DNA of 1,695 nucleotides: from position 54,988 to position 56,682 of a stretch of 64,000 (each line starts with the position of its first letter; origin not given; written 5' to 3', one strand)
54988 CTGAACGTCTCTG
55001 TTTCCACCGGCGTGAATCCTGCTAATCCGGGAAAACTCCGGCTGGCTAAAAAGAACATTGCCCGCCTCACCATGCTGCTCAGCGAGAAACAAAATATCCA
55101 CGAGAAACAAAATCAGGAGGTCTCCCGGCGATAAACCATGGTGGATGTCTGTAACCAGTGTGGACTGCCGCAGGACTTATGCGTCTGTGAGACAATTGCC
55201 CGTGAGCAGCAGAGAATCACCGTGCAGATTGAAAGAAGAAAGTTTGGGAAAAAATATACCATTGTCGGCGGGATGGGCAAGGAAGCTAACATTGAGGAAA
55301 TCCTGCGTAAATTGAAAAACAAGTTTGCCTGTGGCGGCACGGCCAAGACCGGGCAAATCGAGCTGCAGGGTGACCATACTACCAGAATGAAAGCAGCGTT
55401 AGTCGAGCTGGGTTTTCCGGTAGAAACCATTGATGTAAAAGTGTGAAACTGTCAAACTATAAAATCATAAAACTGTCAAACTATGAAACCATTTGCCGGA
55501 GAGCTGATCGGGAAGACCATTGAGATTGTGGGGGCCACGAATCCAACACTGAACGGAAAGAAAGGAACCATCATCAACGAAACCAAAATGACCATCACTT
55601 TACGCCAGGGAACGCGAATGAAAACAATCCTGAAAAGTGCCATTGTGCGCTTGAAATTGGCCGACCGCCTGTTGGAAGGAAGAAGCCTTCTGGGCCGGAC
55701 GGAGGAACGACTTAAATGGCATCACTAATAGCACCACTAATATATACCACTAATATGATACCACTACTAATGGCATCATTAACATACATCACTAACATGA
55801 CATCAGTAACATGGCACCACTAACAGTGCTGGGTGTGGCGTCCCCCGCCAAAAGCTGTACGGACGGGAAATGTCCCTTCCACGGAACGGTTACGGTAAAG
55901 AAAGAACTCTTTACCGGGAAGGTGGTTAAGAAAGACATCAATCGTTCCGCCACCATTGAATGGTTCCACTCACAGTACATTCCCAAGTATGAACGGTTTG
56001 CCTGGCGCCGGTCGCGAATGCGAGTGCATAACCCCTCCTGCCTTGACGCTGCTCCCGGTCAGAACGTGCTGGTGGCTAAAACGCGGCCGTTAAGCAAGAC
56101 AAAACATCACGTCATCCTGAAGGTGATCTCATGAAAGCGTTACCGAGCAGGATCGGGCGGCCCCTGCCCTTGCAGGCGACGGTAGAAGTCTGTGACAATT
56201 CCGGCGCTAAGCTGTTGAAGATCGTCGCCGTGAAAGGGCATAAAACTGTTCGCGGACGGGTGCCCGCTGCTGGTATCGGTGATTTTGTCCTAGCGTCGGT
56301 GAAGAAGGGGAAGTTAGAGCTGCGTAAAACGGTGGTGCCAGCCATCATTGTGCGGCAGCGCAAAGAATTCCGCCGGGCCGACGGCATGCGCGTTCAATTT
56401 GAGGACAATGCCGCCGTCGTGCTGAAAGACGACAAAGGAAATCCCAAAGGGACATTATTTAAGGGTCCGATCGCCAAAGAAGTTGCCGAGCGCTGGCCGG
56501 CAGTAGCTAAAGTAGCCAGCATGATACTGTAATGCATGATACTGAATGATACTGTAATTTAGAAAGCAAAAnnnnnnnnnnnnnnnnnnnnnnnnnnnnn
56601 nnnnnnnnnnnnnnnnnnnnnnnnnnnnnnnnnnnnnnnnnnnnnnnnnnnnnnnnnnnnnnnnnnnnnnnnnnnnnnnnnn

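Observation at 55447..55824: Pervasive short tandem duplications in intergenic spacers that mimic the downstream start-codon context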

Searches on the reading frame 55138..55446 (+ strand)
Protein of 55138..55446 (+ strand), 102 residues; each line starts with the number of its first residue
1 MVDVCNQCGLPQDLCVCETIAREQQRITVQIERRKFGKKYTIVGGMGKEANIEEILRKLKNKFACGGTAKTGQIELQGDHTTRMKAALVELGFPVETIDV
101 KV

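Call 20: find_encoding_contigs(protein=window:55138-55446:+, flank=3000, max_places=10)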
Protein window:55138-55446:+ (102 aa): 3 contigs read that carry it; 2 places shown.
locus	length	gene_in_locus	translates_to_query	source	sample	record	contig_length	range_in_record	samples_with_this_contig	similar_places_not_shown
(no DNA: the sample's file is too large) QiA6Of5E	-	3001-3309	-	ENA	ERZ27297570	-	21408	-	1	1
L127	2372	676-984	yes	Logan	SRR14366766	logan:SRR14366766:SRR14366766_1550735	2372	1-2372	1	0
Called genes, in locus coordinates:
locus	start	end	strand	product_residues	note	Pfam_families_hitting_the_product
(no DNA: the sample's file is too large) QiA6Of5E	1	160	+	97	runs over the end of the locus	PF00276:Ribosomal_L23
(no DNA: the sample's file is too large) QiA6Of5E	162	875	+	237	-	PF03947:Ribosomal_L2_C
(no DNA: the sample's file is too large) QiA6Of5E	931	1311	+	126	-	PF00203:Ribosomal_S19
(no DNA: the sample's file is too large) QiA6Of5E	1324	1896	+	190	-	PF00237:Ribosomal_L22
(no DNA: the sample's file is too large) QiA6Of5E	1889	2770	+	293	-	PF07650:KH_2, PF00189:Ribosomal_S3_C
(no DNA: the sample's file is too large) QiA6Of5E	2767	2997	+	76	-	PF00831:Ribosomal_L29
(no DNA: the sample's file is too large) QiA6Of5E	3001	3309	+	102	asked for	PF01253:SUI1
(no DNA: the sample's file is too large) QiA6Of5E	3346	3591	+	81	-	PF01868:RNase_P-MRP_p29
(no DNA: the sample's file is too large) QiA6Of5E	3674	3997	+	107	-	PF00366:Ribosomal_S17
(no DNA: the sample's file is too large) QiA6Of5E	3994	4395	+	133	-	PF00238:Ribosomal_L14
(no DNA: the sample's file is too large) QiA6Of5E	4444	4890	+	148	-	PF16906:Ribosomal_L26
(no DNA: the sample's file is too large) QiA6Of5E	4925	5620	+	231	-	PF08071:RS4NT, PF01479:S4 (faint), PF00900:Ribosomal_S4e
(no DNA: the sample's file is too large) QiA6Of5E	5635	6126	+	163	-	PF00281:Ribosomal_L5, PF00673:Ribosomal_L5_C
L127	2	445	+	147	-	?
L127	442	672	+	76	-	PF00831:Ribosomal_L29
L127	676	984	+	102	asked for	PF01253:SUI1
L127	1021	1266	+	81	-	PF01868:RNase_P-MRP_p29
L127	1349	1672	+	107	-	PF00366:Ribosomal_S17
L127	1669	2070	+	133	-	PF00238:Ribosomal_L14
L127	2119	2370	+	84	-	?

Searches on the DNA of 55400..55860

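Call 50: search_rna_families(source=window, start=55400, end=55860, threshold=evalue, max_evalue=1)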
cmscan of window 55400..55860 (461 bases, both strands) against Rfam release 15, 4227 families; matches with E-value up to 1: 0.
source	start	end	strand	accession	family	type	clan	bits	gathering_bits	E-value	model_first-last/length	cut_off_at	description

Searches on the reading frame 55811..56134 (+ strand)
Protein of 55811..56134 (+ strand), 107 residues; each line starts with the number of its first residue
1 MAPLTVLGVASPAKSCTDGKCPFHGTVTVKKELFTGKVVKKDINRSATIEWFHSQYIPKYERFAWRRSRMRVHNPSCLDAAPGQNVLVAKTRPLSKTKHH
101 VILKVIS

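Call 6: find_related_loci(query=window:55811-56131:+, collection=genome_contigs, flank=10000)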
Query window:55811-56131:+ (107 aa) in genome_contigs; peptide patterns used: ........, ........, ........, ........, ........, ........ (x = any residue, [..] = any of these).
223 stretches matched a pattern; 62 encode a relative of the query (tblastn E <= 1e-3); 62 distinct loci.
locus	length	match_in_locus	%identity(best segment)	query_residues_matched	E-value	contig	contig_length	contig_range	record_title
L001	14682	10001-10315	69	1-105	7e-50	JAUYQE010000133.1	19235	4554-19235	MAG: Nanoarchaeota archaeon isolate C4_metabat.bin.89 C4_k141_350754, whole genome shotgun sequence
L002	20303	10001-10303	71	6-106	2e-49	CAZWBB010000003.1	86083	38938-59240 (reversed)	MAG TPA_asm: uncultured Methanosarcinales archaeon isolate SRP077602_co2_374 genome assembly, contig: NODE_372_length_86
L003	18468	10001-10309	68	3-105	4e-49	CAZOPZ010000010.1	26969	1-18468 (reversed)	MAG TPA_asm: uncultured Methanosarcinales archaeon isolate binchicken_co251_164 genome assembly, contig: NODE_2433_lengt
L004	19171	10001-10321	71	1-107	6e-49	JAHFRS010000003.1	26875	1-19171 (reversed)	MAG: archaeon isolate nzgw58 NODE_462_length_26876_cov_5.105027, whole genome shotgun sequence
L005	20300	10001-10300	72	6-105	1e-48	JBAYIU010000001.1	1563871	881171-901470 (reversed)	MAG: Candidatus Woesearchaeota archaeon isolate SO_2016_GW1_38 scaffold00001_OW334_2016, whole genome shotgun sequence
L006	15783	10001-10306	72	6-107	2e-48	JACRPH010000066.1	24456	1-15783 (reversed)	MAG: Candidatus Woesearchaeota archaeon isolate NC_groundwater_1982_Pr3_S-0.2um_39_12 scaffold_415525, whole genome shot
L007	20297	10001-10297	70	6-104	2e-48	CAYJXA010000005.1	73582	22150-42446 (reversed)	MAG TPA_asm: uncultured Methanosarcinales archaeon isolate ERP125453_co1_488 genome assembly, contig: NODE_200_length_73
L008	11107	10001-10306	71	6-107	3e-48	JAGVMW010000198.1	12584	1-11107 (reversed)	MAG: archaeon isolate DeMMO3_35 c_000000072737, whole genome shotgun sequence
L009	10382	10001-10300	71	6-105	6e-48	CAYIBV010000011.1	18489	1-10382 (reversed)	MAG TPA_asm: uncultured Methanosarcinales archaeon isolate ERP119705_co19_921 genome assembly, contig: NODE_2521_length_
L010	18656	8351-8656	69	6-107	2e-47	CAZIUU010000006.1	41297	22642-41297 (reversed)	MAG TPA_asm: uncultured Methanosarcinales archaeon isolate binchicken_co251_991 genome assembly, contig: NODE_1305_lengt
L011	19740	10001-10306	68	6-107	9e-47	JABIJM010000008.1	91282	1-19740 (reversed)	MAG: Candidatus Woesearchaeota archaeon isolate SI054_bin25 k141_324459, whole genome shotgun sequence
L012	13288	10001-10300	67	6-105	7e-47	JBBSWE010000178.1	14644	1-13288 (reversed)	MAG: Nanoarchaeota archaeon isolate H52-bin155_1 H52_bin155_1_000000000178, whole genome shotgun sequence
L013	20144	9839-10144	67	6-107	2e-46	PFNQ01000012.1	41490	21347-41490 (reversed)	MAG: Candidatus Woesearchaeota archaeon CG_4_10_14_0_2_um_filter_33_13 CG_4_10_14_0.2_scaffold_219_c, whole genome shotg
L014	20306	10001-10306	64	6-107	2e-45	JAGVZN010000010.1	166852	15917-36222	Candidatus Woesearchaeota archaeon isolate RIFCSPLOWO2_01_FULL_44_20 rifcsplowo2_01_scaffold_1055, whole genome shotgun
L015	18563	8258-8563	65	6-107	3e-45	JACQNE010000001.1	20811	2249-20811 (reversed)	MAG: Candidatus Woesearchaeota archaeon isolate NC_groundwater_1247_Ag_S-0.1um_44_80 S_p1_S3_coassembly_k141_280590, who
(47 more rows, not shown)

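Call 15: find_related_loci(query=window:55811-56131:+, collection=metagenome_contigs, flank=10000)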
Query window:55811-56131:+ (107 aa) in metagenome_contigs; peptide patterns used: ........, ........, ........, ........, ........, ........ (x = any residue, [..] = any of these).
320 stretches matched a pattern; 64 encode a relative of the query (tblastn E <= 1e-3); 64 distinct loci.
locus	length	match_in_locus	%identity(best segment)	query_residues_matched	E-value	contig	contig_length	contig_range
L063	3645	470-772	70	6-106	1e-49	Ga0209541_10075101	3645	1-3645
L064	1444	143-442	72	6-105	7e-51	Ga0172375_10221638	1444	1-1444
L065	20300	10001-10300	72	6-105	7e-49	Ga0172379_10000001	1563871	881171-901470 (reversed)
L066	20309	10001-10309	69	5-107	1e-48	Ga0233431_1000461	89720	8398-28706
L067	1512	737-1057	66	1-107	1e-49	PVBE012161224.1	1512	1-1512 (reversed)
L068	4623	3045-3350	72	6-107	2e-48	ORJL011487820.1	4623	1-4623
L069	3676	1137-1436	68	6-105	5e-48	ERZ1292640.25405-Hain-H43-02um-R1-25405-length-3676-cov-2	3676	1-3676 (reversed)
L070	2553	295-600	68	6-107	8e-48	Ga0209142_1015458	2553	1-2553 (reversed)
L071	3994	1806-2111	71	6-107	1e-47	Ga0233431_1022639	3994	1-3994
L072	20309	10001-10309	68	5-107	2e-47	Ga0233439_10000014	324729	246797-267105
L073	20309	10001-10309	68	5-107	2e-47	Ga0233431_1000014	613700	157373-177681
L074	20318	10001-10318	63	1-106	9e-47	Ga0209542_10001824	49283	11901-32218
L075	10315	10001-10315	65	2-106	2e-46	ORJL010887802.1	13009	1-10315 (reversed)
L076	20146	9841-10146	67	6-107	1e-46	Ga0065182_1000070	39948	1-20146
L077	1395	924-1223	68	6-105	3e-47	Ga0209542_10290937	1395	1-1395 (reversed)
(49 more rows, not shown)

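Call 16: find_encoding_contigs(protein=window:55811-56134:+, flank=3000, max_places=10)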
Protein window:55811-56134:+ (107 aa): 3 contigs read that carry it; 2 places shown.
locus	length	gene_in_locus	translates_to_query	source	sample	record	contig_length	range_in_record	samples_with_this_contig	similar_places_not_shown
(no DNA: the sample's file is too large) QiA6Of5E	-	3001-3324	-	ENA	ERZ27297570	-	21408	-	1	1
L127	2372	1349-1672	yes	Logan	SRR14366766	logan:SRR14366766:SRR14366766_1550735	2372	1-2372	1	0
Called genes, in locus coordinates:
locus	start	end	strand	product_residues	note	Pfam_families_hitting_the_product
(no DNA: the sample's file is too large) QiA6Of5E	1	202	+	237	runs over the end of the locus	PF03947:Ribosomal_L2_C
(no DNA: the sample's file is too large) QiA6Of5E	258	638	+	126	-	PF00203:Ribosomal_S19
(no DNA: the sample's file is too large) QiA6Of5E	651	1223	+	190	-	PF00237:Ribosomal_L22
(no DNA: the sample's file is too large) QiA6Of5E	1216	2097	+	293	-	PF07650:KH_2, PF00189:Ribosomal_S3_C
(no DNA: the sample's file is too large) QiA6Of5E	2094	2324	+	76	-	PF00831:Ribosomal_L29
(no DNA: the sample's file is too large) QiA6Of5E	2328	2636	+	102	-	PF01253:SUI1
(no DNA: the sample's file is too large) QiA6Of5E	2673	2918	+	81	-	PF01868:RNase_P-MRP_p29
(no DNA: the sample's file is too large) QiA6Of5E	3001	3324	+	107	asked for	PF00366:Ribosomal_S17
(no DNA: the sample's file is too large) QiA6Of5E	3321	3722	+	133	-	PF00238:Ribosomal_L14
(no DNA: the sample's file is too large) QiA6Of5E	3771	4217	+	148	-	PF16906:Ribosomal_L26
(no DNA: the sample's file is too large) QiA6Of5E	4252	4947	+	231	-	PF08071:RS4NT, PF01479:S4 (faint), PF00900:Ribosomal_S4e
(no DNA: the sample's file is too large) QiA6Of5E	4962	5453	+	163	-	PF00281:Ribosomal_L5, PF00673:Ribosomal_L5_C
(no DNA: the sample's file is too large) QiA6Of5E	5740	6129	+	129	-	PF00410:Ribosomal_S8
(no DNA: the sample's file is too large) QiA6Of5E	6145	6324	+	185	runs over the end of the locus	PF00347:Ribosomal_L6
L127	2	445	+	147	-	?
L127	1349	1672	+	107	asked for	PF00366:Ribosomal_S17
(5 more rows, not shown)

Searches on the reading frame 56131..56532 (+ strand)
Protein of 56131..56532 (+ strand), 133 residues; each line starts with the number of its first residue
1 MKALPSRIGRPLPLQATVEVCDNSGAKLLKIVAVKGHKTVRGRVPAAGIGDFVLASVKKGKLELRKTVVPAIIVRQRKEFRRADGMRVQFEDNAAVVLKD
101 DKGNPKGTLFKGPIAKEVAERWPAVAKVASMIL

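Call 19: find_encoding_contigs(protein=window:56131-56532:+, flank=3000, max_places=10)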
Protein window:56131-56532:+ (133 aa): 3 contigs read that carry it; 2 places shown.
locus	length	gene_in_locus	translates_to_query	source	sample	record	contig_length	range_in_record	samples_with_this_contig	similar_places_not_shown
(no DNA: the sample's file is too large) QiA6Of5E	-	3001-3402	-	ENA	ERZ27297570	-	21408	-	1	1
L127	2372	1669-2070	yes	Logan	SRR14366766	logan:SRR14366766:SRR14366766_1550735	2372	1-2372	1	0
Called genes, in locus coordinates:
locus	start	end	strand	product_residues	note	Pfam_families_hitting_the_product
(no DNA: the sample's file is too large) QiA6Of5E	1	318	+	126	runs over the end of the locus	PF00203:Ribosomal_S19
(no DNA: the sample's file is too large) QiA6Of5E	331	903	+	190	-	PF00237:Ribosomal_L22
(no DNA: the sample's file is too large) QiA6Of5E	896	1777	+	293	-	PF07650:KH_2, PF00189:Ribosomal_S3_C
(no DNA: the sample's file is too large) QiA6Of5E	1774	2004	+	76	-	PF00831:Ribosomal_L29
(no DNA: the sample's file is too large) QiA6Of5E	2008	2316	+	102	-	PF01253:SUI1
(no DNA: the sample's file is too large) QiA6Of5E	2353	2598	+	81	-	PF01868:RNase_P-MRP_p29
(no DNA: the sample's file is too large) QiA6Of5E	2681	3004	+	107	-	PF00366:Ribosomal_S17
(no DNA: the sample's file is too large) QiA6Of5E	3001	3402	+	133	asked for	PF00238:Ribosomal_L14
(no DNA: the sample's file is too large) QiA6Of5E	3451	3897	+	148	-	PF16906:Ribosomal_L26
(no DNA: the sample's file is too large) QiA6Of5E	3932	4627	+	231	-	PF08071:RS4NT, PF01479:S4 (faint), PF00900:Ribosomal_S4e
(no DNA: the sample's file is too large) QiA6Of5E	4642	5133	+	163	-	PF00281:Ribosomal_L5, PF00673:Ribosomal_L5_C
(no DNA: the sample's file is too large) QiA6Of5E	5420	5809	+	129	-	PF00410:Ribosomal_S8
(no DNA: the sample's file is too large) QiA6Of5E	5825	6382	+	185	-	PF00347:Ribosomal_L6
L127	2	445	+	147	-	?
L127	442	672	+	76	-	PF00831:Ribosomal_L29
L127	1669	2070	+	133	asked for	PF00238:Ribosomal_L14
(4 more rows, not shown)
